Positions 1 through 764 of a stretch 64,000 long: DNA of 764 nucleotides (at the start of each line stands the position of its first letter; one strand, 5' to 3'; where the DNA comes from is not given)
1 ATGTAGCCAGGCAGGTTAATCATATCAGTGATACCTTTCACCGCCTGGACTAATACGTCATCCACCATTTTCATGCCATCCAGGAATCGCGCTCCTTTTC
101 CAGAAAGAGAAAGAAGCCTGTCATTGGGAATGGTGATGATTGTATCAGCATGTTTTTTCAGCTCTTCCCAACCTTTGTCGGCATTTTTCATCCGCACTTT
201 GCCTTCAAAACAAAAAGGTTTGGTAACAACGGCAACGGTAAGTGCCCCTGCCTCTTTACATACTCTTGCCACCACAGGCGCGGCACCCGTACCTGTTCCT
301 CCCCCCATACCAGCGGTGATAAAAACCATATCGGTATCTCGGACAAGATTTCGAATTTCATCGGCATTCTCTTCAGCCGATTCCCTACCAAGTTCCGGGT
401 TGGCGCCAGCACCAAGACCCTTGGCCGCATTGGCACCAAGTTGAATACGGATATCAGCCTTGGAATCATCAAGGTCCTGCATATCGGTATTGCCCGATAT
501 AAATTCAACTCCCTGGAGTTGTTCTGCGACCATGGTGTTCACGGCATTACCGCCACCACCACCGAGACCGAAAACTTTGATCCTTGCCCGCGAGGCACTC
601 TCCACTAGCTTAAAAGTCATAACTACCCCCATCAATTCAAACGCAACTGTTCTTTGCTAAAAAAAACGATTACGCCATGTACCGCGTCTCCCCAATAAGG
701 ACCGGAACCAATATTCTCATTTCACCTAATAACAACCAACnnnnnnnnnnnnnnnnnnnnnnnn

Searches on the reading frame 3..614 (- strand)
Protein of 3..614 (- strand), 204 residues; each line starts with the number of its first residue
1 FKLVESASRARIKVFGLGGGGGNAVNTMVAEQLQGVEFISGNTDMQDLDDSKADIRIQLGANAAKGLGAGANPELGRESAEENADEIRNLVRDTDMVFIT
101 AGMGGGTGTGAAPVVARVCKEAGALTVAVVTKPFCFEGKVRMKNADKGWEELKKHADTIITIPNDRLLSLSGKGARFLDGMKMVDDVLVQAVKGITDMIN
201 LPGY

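Call 55: search_protein_families(library=pfam, proteins=[window:3-614:-], max_evalue=0.00001)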
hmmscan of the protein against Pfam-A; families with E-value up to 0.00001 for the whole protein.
window:3-614:- (204 aa): 1 family
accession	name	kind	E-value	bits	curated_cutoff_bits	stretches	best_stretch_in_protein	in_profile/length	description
PF00091.31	Tubulin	-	8.5e-51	173.4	33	1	11-170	1-188/190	Tubulin/FtsZ family, GTPase domain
